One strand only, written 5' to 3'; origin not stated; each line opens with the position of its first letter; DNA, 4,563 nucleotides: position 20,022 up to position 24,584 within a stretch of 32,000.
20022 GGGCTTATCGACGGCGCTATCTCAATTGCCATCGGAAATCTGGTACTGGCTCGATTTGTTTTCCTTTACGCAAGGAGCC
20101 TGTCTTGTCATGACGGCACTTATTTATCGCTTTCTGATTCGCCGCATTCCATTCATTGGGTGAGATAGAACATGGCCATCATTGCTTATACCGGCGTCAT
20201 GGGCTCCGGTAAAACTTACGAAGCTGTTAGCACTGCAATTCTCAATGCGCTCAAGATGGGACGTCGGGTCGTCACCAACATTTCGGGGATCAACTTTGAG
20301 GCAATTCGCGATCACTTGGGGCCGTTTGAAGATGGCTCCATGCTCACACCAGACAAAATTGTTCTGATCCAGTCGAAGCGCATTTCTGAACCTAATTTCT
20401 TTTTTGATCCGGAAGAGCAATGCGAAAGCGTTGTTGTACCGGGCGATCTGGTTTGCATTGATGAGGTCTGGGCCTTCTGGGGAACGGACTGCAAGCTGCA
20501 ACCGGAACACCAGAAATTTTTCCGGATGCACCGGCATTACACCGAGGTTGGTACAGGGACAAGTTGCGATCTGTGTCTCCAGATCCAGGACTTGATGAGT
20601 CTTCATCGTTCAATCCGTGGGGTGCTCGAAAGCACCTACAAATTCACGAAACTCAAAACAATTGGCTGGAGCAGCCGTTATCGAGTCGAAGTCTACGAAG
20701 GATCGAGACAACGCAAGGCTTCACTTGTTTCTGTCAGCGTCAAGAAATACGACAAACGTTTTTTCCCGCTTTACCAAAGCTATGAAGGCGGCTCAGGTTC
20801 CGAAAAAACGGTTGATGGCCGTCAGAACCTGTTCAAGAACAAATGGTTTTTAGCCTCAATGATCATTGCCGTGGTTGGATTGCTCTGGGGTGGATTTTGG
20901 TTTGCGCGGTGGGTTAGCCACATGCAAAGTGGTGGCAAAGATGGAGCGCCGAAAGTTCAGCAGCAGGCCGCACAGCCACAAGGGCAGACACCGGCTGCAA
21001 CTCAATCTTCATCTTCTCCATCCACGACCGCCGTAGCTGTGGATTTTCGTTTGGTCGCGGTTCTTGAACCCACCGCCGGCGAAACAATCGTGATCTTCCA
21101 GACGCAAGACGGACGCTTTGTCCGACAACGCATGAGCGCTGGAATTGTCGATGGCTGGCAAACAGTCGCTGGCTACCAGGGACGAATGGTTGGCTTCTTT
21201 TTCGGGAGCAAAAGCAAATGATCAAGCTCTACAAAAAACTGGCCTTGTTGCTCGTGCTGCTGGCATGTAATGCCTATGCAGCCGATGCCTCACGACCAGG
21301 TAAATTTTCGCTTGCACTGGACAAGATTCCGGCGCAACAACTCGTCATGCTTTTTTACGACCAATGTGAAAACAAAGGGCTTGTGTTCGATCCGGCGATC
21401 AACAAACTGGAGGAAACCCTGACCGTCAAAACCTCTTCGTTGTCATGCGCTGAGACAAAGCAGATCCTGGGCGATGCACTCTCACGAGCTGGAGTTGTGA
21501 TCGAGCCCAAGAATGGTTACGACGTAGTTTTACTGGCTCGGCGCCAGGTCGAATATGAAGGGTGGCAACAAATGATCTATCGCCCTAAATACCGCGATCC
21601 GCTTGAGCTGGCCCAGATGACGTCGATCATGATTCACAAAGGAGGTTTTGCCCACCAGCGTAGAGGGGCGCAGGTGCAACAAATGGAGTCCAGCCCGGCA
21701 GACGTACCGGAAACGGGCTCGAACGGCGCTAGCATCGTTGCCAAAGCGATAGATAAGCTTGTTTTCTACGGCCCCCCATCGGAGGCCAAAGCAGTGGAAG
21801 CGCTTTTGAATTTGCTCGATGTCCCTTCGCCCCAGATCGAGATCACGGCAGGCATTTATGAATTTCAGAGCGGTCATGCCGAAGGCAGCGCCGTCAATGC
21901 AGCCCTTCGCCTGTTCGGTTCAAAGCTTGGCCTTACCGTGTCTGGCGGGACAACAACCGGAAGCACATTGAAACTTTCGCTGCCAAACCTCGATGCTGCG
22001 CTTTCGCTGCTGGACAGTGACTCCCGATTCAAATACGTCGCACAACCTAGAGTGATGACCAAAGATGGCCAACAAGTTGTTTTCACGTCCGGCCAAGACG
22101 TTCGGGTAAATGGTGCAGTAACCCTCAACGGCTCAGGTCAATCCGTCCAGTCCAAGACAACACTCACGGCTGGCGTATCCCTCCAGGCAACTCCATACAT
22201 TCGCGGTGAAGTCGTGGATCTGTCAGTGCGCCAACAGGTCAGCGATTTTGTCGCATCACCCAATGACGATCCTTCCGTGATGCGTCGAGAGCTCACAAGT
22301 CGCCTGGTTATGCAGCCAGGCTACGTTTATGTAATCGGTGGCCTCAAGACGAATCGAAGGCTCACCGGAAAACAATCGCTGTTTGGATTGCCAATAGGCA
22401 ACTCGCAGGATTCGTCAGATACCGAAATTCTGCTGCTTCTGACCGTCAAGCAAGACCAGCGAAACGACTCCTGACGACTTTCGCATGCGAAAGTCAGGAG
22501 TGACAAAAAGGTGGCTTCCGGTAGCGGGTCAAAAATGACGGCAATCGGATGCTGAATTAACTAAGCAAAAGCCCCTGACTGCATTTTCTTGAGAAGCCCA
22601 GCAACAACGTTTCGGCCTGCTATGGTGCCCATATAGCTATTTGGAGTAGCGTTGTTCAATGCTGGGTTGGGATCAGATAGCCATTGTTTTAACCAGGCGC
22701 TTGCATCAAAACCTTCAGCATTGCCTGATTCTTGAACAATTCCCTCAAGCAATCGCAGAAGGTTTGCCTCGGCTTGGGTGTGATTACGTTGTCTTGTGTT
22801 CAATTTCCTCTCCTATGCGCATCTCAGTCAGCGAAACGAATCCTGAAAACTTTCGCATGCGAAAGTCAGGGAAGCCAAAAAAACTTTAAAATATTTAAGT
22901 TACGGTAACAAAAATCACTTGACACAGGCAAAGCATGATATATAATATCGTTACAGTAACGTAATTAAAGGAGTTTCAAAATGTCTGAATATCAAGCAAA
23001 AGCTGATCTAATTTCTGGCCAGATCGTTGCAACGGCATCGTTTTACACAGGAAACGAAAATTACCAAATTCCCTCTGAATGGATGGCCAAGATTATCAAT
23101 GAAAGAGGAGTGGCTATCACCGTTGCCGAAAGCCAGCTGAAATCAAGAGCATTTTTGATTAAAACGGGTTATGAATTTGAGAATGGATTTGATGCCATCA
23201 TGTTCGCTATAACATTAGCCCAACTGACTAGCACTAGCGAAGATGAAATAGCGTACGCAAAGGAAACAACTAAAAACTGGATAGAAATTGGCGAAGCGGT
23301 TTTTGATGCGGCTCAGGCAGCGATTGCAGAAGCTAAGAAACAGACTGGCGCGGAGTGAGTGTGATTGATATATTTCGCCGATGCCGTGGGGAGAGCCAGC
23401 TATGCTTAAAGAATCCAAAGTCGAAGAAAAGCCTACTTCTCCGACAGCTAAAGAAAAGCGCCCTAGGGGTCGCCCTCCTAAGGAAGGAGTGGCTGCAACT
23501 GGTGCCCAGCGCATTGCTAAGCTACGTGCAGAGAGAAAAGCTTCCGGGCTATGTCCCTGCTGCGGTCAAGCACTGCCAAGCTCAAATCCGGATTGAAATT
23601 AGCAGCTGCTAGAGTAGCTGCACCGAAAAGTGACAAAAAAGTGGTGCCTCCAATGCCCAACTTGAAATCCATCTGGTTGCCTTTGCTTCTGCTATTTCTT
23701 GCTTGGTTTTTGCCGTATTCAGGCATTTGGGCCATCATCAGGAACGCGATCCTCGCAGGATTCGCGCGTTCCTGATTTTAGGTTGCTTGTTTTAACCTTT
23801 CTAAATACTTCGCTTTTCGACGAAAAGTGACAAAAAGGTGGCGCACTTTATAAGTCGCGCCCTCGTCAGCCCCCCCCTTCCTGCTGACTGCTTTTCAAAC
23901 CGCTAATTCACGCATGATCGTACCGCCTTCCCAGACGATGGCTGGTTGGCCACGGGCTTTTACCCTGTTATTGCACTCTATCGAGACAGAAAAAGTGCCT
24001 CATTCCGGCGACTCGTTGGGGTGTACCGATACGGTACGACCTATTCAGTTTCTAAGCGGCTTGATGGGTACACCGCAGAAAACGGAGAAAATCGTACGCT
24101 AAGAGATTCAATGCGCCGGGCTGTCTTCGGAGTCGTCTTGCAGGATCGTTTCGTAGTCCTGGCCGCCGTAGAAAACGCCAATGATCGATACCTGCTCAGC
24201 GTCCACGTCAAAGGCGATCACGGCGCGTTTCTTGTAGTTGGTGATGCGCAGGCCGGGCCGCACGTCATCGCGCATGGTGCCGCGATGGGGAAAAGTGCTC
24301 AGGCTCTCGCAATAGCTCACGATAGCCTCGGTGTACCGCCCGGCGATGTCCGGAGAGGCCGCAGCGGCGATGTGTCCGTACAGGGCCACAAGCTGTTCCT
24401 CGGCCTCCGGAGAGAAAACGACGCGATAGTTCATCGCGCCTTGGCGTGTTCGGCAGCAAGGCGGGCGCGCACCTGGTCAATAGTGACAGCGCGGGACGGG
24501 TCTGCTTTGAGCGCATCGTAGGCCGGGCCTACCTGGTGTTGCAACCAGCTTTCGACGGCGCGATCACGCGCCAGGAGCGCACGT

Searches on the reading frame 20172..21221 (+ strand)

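Call 9: search_protein_families(library=pfam, proteins=[window:20172-21221:+], max_evalue=0.01)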
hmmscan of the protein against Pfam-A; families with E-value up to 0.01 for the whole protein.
window:20172-21221:+ (349 aa): 1 family
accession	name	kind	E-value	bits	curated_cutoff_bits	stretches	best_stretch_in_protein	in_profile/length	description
PF05707.18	Zot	-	2.3e-32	112.5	20.3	1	3-206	2-195/197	Zonular occludens toxin (Zot)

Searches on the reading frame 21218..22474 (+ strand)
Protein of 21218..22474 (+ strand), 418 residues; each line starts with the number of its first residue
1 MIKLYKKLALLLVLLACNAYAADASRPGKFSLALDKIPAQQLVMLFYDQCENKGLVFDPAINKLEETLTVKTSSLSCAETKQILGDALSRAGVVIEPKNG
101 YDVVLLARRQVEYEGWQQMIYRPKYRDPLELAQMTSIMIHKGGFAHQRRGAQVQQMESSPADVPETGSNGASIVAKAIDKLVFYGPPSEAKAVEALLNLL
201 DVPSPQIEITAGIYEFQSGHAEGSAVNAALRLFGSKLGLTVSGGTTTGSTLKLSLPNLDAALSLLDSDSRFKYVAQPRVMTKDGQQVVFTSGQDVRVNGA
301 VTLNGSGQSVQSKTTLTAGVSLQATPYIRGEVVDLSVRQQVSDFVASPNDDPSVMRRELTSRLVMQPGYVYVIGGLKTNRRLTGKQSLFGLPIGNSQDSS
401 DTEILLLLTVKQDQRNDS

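Call 9: search_protein_families(library=pfam, proteins=[window:21218-22474:+], max_evalue=0.01)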
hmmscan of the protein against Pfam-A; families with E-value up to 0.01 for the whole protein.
window:21218-22474:+ (418 aa): 1 family
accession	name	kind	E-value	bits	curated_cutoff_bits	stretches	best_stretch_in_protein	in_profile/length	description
PF00263.26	Secretin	-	1.6e-16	60.8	27.5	1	265-384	2-130/169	Bacterial type II and III secretion system protein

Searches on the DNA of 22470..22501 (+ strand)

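Call 25: search_dna_similar(query=window:22470-22501:+, collection=plasmids, mode=distant, max_evalue=10, max_rows=60)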
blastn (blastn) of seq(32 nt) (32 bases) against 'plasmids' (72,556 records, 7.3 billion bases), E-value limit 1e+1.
Records with a match: 34; places in all: 46; records where one place covers at least 80% of the query: 0.
Best place of each record, by identity: >=99% 4; 95-99% 27; 90-95% 2; 80-90% 1.
By first word of the organism name: Lactococcus 10; Burkholderia 9; Ensifer 2; Alcaligenes 1; Jannaschia 1; Comamonas 1; Mycetohabitans 1; Denitratisoma 1; Herbaspirillum 1; Pseudomonas 1; and 6 more.
By predicted mobility (MOB-suite, as given by PLSDB): non-mobilizable 17; conjugative 12; mobilizable 5.
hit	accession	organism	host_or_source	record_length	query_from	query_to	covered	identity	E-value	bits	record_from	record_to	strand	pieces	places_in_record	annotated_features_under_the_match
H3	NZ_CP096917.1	Alcaligenes faecalis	Homo sapiens,Sputum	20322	2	26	78%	96.0%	2e-2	42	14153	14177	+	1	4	none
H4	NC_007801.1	Jannaschia sp. CCS1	-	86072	6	30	78%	88.0%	9e+0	33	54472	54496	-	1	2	none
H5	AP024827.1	Comamonas testosteroni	-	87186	8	29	69%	95.5%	7e-1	37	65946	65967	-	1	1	hypothetical protein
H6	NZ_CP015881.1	Ensifer adhaerens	silty clay loam soil (pH 6.1)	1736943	8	29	69%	95.5%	9e+0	33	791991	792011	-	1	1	none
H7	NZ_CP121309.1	Ensifer adhaerens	bacterial colony,soil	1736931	8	29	69%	95.5%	9e+0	33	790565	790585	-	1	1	none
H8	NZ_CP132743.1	Mycetohabitans endofungorum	Rhizopus microsporus,culture isolated ...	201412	7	29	72%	91.3%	3e+0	34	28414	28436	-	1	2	none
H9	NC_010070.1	Burkholderia multivorans ATCC 17616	-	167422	6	26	66%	95.2%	3e+0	35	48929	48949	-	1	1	none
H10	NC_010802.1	Burkholderia multivorans ATCC 17616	-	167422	6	26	66%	95.2%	3e+0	35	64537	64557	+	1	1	none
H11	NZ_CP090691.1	Burkholderia multivorans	Homo sapiens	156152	6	26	66%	95.2%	3e+0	35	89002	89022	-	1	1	none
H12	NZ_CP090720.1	Burkholderia multivorans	Homo sapiens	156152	6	26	66%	95.2%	3e+0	35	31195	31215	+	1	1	none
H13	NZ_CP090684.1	Burkholderia multivorans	Homo sapiens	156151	6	26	66%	95.2%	3e+0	35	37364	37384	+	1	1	none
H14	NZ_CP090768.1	Burkholderia multivorans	Homo sapiens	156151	6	26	66%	95.2%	3e+0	35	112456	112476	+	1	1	none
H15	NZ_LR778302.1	Denitratisoma oestradiolicum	-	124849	9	29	66%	95.2%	3e+0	35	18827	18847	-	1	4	hypothetical protein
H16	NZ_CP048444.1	Burkholderia multivorans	Homo sapiens,sputum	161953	6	26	66%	95.2%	3e+0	35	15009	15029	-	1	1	none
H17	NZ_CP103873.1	Herbaspirillum huttiense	tea plant,single cell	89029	10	31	69%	90.9%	9e+0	32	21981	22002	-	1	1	lepB: signal peptidase I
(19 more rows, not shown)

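Call 26: search_dna_similar(query=window:22470-22501:+, collection=phages, mode=distant, max_evalue=10, max_rows=40)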
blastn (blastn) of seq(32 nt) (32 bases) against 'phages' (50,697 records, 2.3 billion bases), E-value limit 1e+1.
No match.

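Call 28: get_annotated_region(hit=H15, flank=15000)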
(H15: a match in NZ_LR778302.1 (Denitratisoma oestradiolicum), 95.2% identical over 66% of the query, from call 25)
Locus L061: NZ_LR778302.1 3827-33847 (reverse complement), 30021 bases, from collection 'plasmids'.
description: Denitratisoma oestradiolicum strain DSM 16959 plasmid pI
organism: Denitratisoma oestradiolicum (NCBI taxid 311182)
taxonomy: Bacteria; Pseudomonadota; Betaproteobacteria; Nitrosomonadales; Sterolibacteriaceae; Denitratisoma; Denitratisoma oestradiolicum
host: -; source: -; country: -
typing (MOB-suite, as given by PLSDB): conjugative; relaxase MOBF; mating-pair formation MPF_F
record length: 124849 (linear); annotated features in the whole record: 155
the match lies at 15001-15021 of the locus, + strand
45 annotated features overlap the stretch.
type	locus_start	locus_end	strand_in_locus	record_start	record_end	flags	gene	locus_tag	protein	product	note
CDS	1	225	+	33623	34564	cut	-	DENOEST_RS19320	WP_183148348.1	ATP-binding protein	-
CDS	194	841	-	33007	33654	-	-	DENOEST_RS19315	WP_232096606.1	response regulator transcription factor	GO:0000160 - phosphorelay signal transduction system [Evidence IEA]; GO:0006355 - regulation of DNA-templated ...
CDS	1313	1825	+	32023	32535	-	-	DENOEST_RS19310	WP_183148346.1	lytic transglycosylase domain-containing protein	-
CDS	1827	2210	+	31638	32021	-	-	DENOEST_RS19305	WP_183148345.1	hypothetical protein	-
CDS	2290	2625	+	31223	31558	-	-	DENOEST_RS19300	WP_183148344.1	TrbC/VirB2 family protein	-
CDS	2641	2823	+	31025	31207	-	-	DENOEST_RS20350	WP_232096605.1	type IV conjugative transfer system protein TraL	-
CDS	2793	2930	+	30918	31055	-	-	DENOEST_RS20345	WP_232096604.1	type IV conjugative transfer system protein TraL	-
CDS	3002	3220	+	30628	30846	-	-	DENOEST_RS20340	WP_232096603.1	type IV conjugative transfer system protein TraE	-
CDS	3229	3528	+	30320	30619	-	-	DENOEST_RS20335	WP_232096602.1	type IV conjugative transfer system protein TraE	-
CDS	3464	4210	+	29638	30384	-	-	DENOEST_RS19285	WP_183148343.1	type-F conjugative transfer system secretin TraK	-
CDS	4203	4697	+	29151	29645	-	-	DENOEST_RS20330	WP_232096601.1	hypothetical protein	-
CDS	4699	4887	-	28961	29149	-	-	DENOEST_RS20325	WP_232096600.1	hypothetical protein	-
CDS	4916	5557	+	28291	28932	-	-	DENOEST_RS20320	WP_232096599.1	TraB/VirB10 family protein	-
CDS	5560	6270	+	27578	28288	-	-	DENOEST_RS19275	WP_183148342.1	DsbC family protein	-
CDS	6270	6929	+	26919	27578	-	traV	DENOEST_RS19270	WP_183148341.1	type IV conjugative transfer system lipoprotein TraV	-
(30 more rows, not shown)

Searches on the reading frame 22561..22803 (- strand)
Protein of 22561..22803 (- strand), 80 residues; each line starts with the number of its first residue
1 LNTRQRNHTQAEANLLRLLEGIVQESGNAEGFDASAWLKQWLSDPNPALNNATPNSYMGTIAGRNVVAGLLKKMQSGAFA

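Call 9: search_protein_families(library=pfam, proteins=[window:22561-22803:-], max_evalue=0.01)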
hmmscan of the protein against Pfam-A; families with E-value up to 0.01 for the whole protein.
window:22561-22803:- (80 aa): 1 family
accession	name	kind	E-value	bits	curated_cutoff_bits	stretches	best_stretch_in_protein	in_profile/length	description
PF09722.15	Xre_MbcA_ParS_C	-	1.2e-07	32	24.5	1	32-77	6-51/51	Antitoxin Xre/MbcA/ParS C-terminal toxin-binding domain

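Call 66: find_homologous_proteins(query=window:22564-22803:-, max_evalue=0.00001)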
Query window:22564-22803:- (80 aa): 9 proteins with E <= 0.00001 among 9 candidates.
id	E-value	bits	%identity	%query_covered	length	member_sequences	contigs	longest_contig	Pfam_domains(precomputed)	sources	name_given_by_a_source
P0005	3.2e-32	127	78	100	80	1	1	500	PF09722.16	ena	-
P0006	8.2e-31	123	76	98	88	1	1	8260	PF09722.16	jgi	-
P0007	4.5e-30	120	74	100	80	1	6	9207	PF09722.16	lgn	-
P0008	5.0e-30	120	73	100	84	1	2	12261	PF09722.16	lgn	-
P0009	2.5e-29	118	72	98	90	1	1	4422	PF09722.16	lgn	-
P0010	1.9e-27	112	70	100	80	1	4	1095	PF09722.16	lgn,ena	-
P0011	2.3e-27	112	69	96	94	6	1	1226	PF09722.16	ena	-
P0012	4.3e-27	111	68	96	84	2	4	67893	PF09722.16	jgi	jgi:uncharacterized protein (DUF2384 family)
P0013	1.1e-25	106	66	96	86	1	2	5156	PF09722.16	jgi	-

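Call 67: find_encoding_contigs(protein=P0008, flank=8000, max_places=2)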
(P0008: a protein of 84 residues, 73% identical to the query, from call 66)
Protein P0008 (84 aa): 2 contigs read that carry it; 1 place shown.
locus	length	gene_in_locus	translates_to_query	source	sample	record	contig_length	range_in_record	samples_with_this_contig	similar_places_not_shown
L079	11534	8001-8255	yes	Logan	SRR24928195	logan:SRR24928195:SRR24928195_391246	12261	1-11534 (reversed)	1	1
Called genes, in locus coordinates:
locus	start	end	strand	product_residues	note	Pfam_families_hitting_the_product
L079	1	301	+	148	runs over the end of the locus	-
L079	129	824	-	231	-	-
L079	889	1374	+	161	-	-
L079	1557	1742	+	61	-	-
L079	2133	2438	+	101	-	-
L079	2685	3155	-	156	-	PF11008:DUF2846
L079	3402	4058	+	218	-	-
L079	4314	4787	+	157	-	PF18143:HAD_SAK_2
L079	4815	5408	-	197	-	PF07804:HipA_C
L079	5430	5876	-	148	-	PF07804:HipA_C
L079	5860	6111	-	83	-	-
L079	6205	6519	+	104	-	-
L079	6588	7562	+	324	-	PF10881:DUF2726 (weak)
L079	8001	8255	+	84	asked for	PF09722:Xre_MbcA_ParS_C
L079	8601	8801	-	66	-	-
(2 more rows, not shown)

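Call 68: find_encoding_contigs(protein=P0007, flank=8000, max_places=2)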
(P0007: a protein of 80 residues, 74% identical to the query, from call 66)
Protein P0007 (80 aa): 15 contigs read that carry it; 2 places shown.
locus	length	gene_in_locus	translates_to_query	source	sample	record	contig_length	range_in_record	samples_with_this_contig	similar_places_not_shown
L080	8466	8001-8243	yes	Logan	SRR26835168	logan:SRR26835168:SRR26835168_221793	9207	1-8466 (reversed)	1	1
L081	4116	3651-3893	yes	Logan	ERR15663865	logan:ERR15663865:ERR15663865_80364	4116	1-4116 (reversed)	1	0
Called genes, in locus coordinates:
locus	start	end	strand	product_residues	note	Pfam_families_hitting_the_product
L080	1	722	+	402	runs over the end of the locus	PF13784:Fic_N, PF02661:Fic, PF13412:HTH_24 (faint)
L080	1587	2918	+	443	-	PF01051:Rep3_N (weak), PF21205:Rep3_C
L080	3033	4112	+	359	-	PF10609:ParA, PF13614:AAA_31, PF01656:CbiA, PF02374:ArsA_ATPase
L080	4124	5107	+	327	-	PF02195:ParB_N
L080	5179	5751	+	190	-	-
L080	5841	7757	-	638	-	PF12482:DUF3701, PF00589:Phage_integrase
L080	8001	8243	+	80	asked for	PF09722:Xre_MbcA_ParS_C (weak)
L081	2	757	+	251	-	?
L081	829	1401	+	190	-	-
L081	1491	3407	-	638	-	PF12482:DUF3701, PF00589:Phage_integrase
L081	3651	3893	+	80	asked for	PF09722:Xre_MbcA_ParS_C (weak)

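Call 69: find_encoding_contigs(protein=P0012, flank=8000, max_places=2)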
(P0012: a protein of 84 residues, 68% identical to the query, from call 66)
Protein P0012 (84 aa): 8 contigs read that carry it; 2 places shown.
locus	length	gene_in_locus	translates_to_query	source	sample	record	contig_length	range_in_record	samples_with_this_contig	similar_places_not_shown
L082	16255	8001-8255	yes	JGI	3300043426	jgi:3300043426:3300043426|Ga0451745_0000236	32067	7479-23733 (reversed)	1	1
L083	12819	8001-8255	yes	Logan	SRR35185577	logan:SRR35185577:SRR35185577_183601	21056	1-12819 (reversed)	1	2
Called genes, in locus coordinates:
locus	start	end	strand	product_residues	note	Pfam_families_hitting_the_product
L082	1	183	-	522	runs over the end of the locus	PF26611:MAD7 (faint)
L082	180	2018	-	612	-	-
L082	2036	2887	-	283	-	PF01507:PAPS_reduct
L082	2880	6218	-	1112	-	-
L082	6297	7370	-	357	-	PF13182:DUF4007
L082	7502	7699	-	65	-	-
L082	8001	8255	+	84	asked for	PF09722:Xre_MbcA_ParS_C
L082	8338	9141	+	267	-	-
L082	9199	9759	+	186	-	-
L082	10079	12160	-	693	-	PF09084:NMT1, PF00989:PAS, PF08448:PAS_4, PF13426:PAS_9, PF08447:PAS_3 (weak), PF00990:GGDEF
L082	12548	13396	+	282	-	PF04542:Sigma70_r2, PF04545:Sigma70_r4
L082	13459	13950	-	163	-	PF03892:NapB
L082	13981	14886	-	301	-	PF12801:Fer4_5, PF12798:Fer4_3 (faint), PF12837:Fer4_6 (faint), PF13187:Fer4_9 (faint), PF13237:Fer4_10 (faint), PF00037:Fer4 (faint), PF12838:Fer4_7 (weak)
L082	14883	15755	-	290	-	PF13187:Fer4_9 (faint), PF25160:LdpA_Fe-S-bd (faint), PF00037:Fer4 (faint), PF12800:Fer4_4 (faint), PF12837:Fer4_6 (faint), PF12838:Fer4_7, PF13237:Fer4_10 (faint), PF12838:Fer4_7 (weak), +1 more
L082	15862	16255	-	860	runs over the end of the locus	PF04879:Molybdop_Fe4S4, PF00384:Molybdopterin, PF01568:Molydop_binding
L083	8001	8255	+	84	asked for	PF09722:Xre_MbcA_ParS_C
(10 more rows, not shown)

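Call 70: find_encoding_contigs(protein=P0006, flank=8000, max_places=2)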
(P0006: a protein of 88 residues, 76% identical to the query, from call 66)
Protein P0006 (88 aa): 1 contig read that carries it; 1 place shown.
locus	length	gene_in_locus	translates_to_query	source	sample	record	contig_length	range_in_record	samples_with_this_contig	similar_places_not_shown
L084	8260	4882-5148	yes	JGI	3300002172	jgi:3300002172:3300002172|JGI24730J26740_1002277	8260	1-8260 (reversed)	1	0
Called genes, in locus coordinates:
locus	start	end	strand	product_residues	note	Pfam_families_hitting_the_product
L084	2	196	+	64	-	?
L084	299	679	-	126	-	-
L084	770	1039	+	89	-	PF01527:HTH_Tnp_1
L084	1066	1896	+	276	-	PF13276:HTH_21, PF00665:rve, PF13683:rve_3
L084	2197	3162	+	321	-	-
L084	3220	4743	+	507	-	PF06527:TniQ, PF15978:TnsD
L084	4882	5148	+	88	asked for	PF09722:Xre_MbcA_ParS_C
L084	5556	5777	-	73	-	-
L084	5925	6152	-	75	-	-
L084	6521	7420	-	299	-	PF00126:HTH_1, PF03466:LysR_substrate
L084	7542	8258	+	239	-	?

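Call 77: search_protein_families(library=pfam, proteins=[L080:4124-5104:+], max_evalue=0.01)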
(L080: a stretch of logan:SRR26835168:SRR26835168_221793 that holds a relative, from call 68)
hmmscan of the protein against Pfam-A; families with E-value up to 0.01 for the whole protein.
L080:4124-5104:+ (327 aa): 1 family
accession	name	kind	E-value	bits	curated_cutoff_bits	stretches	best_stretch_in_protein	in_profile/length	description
PF02195.25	ParB_N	-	2.4e-19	69.6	26.3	1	69-152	3-86/95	ParB N-terminal domain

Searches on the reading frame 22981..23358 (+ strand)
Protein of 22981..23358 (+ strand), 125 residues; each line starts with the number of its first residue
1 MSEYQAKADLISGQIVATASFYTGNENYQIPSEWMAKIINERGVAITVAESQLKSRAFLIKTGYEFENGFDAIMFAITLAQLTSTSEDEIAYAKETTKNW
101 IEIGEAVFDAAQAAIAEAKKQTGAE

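Call 9: search_protein_families(library=pfam, proteins=[window:22981-23358:+], max_evalue=0.01)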
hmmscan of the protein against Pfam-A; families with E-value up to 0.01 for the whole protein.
window:22981-23358:+ (125 aa): 0 families

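Call 82: search_protein_families(library=pfam, proteins=[window:22981-23355:+], max_evalue=0.1)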
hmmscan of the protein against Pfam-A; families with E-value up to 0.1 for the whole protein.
window:22981-23355:+ (125 aa): 2 families
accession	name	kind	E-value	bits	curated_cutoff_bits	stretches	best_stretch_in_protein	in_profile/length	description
PF08520.15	Mitofissin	-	0.044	14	27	0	91-117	37-63/69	Mitofissin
PF12967.12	DUF3855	-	0.051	14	27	1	21-78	11-66/158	Domain of Unknown Function with PDB structure (DUF3855)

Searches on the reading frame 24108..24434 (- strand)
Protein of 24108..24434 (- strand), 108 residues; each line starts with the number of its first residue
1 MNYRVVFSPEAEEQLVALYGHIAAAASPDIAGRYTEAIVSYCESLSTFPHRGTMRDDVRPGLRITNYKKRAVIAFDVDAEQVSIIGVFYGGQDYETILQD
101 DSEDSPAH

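Call 9: search_protein_families(library=pfam, proteins=[window:24108-24434:-], max_evalue=0.01)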
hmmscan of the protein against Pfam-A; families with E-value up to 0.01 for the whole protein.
window:24108-24434:- (108 aa): 1 family
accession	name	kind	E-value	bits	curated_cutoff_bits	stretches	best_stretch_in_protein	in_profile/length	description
PF05016.21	ParE_toxin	-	8.6e-11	42.7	23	1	5-94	1-89/89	ParE toxin of type II toxin-antitoxin system, parDE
